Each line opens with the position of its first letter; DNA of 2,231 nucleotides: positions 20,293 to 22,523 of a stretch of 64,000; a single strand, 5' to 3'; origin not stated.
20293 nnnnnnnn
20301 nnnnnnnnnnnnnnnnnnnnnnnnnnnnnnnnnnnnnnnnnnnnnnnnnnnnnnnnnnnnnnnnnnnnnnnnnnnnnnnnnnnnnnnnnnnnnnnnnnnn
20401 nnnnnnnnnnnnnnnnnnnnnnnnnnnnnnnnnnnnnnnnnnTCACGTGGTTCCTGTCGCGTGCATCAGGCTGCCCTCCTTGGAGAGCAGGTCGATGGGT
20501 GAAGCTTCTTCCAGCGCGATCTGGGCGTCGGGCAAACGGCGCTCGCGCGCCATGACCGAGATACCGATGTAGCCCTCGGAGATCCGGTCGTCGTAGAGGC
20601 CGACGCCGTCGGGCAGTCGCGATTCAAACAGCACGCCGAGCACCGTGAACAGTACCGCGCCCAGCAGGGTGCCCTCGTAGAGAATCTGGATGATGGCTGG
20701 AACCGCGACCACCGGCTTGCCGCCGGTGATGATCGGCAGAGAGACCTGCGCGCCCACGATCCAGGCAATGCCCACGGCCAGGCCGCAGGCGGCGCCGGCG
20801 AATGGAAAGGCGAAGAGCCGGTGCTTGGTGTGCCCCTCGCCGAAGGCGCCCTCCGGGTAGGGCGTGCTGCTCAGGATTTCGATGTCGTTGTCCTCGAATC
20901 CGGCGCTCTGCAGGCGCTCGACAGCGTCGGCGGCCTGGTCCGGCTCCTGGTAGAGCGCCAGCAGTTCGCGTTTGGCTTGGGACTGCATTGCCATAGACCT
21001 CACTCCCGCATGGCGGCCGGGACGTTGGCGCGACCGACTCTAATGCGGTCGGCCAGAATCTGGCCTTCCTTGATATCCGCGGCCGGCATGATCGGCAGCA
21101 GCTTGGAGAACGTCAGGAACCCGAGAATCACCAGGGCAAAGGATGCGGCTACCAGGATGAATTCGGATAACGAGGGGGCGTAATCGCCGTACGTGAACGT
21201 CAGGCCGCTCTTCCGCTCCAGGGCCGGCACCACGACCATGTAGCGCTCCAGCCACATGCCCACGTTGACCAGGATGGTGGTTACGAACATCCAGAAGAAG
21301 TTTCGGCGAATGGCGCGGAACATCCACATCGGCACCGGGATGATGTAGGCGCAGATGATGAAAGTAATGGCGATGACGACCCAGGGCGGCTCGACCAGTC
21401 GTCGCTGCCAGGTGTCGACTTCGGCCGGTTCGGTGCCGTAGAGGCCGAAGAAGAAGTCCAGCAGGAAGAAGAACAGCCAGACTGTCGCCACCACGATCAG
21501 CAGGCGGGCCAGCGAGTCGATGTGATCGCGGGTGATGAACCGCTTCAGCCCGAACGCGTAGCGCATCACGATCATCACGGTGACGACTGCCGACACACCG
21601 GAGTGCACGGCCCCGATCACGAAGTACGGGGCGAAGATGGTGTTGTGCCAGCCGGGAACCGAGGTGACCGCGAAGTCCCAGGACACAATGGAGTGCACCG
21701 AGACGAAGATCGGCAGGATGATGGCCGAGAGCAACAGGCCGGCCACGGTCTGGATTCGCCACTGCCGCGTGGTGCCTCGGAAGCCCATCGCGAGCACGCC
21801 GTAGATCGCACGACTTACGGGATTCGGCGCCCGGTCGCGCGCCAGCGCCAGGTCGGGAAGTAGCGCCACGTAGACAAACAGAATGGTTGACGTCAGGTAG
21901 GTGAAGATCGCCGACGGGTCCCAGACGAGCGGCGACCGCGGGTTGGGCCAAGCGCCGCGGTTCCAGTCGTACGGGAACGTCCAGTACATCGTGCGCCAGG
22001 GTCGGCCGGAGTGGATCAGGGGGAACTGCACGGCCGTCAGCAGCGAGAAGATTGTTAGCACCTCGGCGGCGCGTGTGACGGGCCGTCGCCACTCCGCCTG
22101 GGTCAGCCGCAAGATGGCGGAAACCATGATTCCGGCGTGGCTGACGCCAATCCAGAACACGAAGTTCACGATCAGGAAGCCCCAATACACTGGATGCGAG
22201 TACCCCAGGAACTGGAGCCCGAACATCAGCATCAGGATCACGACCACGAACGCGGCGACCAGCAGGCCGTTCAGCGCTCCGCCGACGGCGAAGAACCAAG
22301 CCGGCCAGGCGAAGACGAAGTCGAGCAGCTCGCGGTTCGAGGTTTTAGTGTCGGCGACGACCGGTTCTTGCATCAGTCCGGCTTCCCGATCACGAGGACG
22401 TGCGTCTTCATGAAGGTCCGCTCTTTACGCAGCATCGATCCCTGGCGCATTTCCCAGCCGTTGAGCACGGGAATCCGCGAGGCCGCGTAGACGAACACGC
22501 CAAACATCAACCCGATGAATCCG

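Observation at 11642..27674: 16-kb respiratory supra-operon: Alternative Complex III directly followed by a complete System I cytochrome c maturation set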

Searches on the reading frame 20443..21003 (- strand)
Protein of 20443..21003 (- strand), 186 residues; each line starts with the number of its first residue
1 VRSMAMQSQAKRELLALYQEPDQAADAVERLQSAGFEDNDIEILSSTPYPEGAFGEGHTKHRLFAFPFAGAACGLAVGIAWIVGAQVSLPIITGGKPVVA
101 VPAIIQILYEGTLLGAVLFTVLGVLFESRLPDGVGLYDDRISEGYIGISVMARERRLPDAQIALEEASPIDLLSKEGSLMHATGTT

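Call 4: search_protein_families(library=pfam, proteins=[window:20443-21003:-], max_evalue=0.01)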
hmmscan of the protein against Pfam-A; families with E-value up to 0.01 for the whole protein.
window:20443-21003:- (186 aa): 2 families
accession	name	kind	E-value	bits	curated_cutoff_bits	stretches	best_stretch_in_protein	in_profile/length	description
PF11821.13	ActD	-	1.7e-24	86.8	25.7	1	14-163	3-159/170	Alternative complex III, ActD subunit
PF11181.13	YflT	-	0.0067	17.3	26.2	0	14-45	2-33/99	Heat induced stress protein YflT domain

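Call 6: search_protein_families(library=ncbifam, proteins=[window:20443-21003:-], max_evalue=0.01)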
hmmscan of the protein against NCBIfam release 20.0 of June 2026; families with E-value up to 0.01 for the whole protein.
window:20443-21003:- (186 aa): 0 families

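Call 78: search_solved_structures(query=window:20443-20994:-, max_evalue=0.01)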
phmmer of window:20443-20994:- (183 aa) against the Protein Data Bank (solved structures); distinct sequences matched with E-value up to 0.01: 2.
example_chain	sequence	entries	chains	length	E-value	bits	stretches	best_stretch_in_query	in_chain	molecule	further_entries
6f0k_D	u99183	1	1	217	4.7e-06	29.9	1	11-128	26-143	ActD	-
8k9e_D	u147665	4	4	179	0.0027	20.9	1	12-129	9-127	Quinol:cytochrome c oxidoreductase membrane protein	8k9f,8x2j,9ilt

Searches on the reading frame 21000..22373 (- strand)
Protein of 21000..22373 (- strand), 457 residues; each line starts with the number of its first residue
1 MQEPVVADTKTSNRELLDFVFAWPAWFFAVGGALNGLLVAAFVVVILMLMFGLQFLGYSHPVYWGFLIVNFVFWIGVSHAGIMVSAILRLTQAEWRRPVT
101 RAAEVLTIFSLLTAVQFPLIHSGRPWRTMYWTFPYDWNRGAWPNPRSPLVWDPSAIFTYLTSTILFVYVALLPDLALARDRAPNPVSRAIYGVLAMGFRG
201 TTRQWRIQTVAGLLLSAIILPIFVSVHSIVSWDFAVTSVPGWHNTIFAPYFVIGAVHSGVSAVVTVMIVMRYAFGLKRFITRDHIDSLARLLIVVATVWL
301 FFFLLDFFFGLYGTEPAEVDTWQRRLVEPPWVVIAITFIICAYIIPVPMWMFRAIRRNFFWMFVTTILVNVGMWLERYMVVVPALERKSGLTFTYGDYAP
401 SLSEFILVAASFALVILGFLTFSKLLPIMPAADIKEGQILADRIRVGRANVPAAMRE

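Call 4: search_protein_families(library=pfam, proteins=[window:21000-22373:-], max_evalue=0.01)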
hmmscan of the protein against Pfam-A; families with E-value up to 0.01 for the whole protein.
window:21000-22373:- (457 aa): 1 family
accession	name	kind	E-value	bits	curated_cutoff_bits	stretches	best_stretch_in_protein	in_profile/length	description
PF03916.19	NrfD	-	3.9e-23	83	25.8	1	59-384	6-308/313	Polysulphide reductase, NrfD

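Call 6: search_protein_families(library=ncbifam, proteins=[window:21000-22373:-], max_evalue=0.01)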
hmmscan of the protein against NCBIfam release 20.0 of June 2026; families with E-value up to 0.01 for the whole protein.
window:21000-22373:- (457 aa): 4 families
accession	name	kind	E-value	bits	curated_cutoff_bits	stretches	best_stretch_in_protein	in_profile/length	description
NF045798.1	DsrP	equivalog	4.3e-11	42.8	350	1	27-171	12-144/346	sulfate reduction electron transfer complex DsrMKJOP subunit DsrP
NF041784.1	mnquin_red_QrcD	equivalog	1.6e-06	27.7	570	1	242-431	216-403/408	menaquinone reductase integral membrane subunit QrcD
NF008133.1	PRK10881.1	equivalog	1e-05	25.2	450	1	37-431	22-376/377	Ni/Fe-hydrogenase cytochrome b subunit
NF058618.1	transduce_GlnX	subfamily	0.0094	15.1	250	1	311-372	160-221/413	GlnX family signal transduction membrane protein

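Call 10: search_solved_structures(query=window:21000-22373:-, max_evalue=1)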
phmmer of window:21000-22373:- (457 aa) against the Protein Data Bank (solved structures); distinct sequences matched with E-value up to 1: 7.
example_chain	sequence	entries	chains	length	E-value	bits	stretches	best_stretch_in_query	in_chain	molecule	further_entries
6f0k_C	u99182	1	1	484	6.4e-84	285.8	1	25-435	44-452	Polysulphide reductase NrfD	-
6lod_C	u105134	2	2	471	5.5e-83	282.7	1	21-435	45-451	Polysulphide reductase NrfD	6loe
8k9e_C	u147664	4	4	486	7.8e-81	275.6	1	36-430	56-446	Polysulphide reductase NrfD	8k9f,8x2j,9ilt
6btm_C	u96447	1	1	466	6.6e-75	256.1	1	44-435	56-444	Alternative Complex III subunit C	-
6f0k_F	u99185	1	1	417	4.1e-07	32.6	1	216-410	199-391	ActF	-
8k9e_F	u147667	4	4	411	1.8e-05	27.2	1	214-413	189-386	Quinol:cytochrome c oxidoreductase quinone-binding subunit 2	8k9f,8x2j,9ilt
6btm_F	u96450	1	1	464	2.2e-05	26.8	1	215-426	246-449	Alternative Complex III subunit F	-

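Call 67: list_cluster_members(proteins=[P0077, window:21000-22373:-, window:23719-24555:-])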
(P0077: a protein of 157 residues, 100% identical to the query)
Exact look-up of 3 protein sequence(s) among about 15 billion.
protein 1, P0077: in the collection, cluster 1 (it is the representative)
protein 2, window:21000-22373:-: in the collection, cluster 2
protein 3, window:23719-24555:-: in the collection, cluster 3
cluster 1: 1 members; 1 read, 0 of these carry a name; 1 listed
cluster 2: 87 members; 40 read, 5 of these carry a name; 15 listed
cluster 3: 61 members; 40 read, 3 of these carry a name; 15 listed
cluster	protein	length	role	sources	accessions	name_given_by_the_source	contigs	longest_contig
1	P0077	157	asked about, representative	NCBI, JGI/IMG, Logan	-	-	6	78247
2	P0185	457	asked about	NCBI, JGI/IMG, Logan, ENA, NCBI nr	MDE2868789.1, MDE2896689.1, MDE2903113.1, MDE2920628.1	MAG: polysulfide reductase NrfD [Chloroflexota bacterium] | molybdopterin-containing oxidoreductase family membrane subunit | polysulfide reductase NrfD [Chloroflexota bacterium]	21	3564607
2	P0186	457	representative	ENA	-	-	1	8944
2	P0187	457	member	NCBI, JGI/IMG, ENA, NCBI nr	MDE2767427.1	MAG: polysulfide reductase NrfD [Chloroflexota bacterium] | polysulfide reductase NrfD [Chloroflexota bacterium]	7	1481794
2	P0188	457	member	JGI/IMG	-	molybdopterin-containing oxidoreductase family membrane subunit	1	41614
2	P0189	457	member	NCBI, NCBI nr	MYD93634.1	MAG: molybdopterin oxidoreductase [Chloroflexi bacterium] | molybdopterin oxidoreductase [Chloroflexota bacterium]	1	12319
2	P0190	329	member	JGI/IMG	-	molybdopterin-containing oxidoreductase family membrane subunit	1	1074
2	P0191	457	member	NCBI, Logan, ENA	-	-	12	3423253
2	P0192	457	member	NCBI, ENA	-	-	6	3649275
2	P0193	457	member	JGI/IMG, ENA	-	-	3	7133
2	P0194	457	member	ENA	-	-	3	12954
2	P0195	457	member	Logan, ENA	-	-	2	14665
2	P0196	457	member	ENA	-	-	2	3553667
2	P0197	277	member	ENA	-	-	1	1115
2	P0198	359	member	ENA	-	-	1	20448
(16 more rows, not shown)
